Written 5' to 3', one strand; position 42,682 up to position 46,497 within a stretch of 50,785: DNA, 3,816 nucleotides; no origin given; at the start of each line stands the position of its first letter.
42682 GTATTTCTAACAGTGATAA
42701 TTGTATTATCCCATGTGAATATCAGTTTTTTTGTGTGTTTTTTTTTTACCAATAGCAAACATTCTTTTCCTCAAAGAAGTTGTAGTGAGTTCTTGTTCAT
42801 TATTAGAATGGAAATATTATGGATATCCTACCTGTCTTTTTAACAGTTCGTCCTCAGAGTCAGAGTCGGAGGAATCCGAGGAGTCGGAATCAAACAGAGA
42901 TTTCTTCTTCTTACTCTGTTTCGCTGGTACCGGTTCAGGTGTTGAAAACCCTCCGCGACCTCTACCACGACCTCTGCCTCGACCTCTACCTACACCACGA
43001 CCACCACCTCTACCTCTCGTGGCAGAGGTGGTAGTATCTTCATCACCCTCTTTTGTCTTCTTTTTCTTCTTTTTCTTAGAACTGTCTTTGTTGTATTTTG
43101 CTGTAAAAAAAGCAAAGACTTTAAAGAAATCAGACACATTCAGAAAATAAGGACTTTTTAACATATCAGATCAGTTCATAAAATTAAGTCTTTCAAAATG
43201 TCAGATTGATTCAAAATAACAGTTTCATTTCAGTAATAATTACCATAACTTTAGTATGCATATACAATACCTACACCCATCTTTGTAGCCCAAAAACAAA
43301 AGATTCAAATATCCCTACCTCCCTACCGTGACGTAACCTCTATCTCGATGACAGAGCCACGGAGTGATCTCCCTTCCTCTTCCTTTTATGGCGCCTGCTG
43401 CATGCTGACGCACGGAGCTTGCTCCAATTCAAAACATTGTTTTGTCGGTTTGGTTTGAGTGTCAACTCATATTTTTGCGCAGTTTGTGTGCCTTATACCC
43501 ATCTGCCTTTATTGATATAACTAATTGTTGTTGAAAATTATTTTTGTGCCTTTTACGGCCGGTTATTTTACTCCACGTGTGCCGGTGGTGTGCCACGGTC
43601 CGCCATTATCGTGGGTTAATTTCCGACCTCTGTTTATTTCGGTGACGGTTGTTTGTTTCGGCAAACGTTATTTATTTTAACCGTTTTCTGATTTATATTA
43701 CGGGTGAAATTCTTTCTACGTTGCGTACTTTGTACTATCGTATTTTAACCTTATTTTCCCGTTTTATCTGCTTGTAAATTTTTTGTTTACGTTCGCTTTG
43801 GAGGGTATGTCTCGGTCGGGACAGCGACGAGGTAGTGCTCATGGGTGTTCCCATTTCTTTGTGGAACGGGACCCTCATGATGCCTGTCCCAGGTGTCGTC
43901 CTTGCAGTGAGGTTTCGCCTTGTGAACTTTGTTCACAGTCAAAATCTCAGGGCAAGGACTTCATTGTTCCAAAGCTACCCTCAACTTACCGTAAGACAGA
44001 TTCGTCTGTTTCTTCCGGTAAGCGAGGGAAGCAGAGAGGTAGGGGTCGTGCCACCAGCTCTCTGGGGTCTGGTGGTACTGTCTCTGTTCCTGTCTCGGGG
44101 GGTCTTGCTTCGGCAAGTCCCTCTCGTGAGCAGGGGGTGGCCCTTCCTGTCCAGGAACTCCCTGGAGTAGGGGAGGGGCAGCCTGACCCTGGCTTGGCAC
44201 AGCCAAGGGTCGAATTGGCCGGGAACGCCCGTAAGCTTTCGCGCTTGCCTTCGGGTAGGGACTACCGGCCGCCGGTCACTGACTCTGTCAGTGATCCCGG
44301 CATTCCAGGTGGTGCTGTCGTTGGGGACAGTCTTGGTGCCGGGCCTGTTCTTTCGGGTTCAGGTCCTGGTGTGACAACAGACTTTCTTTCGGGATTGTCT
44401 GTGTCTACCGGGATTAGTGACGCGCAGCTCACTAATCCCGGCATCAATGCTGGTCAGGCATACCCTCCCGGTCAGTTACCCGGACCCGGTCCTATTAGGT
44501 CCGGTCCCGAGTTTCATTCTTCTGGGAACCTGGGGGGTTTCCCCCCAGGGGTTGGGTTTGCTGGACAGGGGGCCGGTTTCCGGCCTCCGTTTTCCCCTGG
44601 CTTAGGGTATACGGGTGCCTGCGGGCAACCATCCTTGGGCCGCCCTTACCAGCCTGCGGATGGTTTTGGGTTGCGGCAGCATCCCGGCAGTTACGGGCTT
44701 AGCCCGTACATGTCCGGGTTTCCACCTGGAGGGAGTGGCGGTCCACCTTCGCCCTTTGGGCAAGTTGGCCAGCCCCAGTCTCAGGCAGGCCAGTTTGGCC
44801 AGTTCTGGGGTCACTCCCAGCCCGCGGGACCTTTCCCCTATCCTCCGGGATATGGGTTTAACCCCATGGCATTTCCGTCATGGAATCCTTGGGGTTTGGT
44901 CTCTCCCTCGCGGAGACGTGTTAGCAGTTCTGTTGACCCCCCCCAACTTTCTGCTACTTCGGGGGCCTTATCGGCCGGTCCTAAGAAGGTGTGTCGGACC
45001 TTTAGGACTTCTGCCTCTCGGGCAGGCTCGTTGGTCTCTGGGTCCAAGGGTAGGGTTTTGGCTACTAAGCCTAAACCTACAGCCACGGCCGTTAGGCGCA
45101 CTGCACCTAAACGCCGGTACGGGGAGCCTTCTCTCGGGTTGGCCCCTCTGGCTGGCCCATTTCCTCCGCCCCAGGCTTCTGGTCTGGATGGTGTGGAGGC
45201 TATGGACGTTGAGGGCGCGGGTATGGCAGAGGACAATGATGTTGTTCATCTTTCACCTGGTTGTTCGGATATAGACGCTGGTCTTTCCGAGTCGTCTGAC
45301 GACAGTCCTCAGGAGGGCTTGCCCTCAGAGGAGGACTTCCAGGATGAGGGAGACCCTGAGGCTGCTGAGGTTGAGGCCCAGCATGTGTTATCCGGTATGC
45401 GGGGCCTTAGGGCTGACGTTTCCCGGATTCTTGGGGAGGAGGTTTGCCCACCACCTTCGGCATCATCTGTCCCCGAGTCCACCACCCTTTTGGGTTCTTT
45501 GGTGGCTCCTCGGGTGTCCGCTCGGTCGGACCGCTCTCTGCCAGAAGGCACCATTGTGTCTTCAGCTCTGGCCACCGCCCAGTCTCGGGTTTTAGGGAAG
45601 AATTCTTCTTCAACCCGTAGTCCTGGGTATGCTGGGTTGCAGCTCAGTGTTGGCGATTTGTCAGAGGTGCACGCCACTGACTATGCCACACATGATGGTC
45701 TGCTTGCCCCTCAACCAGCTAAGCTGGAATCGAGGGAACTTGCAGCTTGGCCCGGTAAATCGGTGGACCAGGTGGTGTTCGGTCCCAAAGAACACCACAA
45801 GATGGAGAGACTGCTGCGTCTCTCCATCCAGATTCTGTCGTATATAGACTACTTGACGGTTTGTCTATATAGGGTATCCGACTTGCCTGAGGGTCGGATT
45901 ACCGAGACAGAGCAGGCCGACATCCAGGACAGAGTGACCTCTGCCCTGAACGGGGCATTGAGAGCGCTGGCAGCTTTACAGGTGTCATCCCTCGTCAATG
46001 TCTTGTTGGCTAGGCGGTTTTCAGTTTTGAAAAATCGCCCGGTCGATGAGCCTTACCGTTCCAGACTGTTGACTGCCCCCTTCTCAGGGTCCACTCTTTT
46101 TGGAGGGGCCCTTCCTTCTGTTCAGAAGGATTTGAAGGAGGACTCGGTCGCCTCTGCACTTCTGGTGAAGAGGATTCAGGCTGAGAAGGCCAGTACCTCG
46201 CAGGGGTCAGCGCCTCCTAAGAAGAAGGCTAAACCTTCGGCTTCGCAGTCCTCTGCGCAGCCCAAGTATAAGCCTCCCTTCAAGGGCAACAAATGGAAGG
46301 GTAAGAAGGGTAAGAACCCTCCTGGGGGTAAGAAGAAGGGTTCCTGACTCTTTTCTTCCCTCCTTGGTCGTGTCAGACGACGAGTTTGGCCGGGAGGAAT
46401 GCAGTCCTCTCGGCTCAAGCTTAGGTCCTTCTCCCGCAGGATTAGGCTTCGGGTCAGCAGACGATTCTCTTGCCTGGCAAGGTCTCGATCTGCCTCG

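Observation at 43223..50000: Intact DIRS-type retrotransposon with the full ITR + ICR circularisation architecture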

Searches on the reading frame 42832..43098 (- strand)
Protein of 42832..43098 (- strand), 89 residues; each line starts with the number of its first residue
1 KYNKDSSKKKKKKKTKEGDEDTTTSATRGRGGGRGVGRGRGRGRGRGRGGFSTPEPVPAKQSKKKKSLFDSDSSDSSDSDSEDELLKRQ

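Call 71: find_homologous_proteins(query=window:42832-43098:-, max_evalue=0.01)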
Query seq(89 aa) (89 aa): 1 proteins with E <= 0.01 among 8000 candidates.
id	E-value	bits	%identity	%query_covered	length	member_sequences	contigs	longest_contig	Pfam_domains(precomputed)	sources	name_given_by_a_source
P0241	3.3e-4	39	-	-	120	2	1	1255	-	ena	-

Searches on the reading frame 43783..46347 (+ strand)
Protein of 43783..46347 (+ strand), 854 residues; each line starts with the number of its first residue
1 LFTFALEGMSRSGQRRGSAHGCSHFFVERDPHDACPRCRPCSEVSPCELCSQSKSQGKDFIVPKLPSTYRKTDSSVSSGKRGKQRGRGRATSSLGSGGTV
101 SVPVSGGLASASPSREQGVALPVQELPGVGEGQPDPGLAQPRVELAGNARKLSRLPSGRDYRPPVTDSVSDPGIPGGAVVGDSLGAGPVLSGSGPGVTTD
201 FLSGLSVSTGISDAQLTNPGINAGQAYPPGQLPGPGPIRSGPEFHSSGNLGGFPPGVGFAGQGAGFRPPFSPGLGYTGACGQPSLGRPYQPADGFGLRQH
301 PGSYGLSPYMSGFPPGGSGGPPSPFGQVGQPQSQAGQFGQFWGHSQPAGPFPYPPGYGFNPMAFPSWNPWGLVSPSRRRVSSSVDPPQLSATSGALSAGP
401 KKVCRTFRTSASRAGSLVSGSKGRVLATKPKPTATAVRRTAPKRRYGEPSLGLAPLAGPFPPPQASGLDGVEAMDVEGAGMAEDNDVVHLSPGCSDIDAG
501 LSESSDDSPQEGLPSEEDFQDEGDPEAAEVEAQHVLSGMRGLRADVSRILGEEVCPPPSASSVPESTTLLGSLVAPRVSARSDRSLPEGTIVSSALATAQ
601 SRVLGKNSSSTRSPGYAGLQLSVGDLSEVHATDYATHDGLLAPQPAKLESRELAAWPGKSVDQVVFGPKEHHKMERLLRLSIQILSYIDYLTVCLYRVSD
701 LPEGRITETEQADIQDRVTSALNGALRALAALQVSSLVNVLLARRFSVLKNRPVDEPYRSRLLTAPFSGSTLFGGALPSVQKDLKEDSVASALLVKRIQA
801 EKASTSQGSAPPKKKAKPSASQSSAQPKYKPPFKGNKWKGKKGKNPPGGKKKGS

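Call 6: search_protein_families(library=pfam, proteins=[window:43783-46347:+], max_evalue=0.01)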
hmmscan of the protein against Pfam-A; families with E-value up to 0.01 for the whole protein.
window:43783-46347:+ (854 aa): 0 families

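Call 67: find_encoding_contigs(protein=window:43807-46347:+, flank=3000, max_places=5)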
Protein window:43807-46347:+ (846 aa): no gene with exactly this product is on record in the collection.

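Call 74: search_protein_families(library=pfam, alignment_id=A4, max_evalue=0.01)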
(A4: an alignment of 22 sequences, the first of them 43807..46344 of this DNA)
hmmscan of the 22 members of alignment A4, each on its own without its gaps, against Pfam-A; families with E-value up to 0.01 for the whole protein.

A. member 1, window:43807-46344:+ (846 aa): 0 families

B. families by the number of members that match (of 22 scanned): 0 families

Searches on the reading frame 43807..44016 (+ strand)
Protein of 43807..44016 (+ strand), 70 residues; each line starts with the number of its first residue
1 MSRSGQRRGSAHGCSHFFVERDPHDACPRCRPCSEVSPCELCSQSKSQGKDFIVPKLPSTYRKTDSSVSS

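Call 82: search_protein_families(library=pfam, proteins=[window:43807-44016:+], max_evalue=1)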
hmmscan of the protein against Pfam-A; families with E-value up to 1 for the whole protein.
window:43807-44016:+ (70 aa): 0 families

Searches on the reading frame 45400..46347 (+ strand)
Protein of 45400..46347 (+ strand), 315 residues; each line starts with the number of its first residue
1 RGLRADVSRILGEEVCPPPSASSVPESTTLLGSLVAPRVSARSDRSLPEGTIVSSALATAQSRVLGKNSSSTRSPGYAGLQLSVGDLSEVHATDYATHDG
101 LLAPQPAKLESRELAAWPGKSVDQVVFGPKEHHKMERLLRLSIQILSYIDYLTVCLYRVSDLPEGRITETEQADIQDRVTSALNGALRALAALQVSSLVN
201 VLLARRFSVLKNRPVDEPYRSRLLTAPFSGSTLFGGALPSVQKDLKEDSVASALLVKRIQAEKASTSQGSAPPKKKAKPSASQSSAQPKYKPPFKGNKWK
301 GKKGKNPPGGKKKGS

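Call 9: search_protein_families(library=pfam, proteins=[window:45400-46347:+], max_evalue=10)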
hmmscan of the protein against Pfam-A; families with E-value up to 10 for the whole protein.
window:45400-46347:+ (315 aa): 1 family
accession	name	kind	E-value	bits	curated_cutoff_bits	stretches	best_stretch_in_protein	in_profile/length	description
PF11560.13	LAP2alpha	-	0.0059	16.5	25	1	196-243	182-229/234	Lamina-associated polypeptide 2 alpha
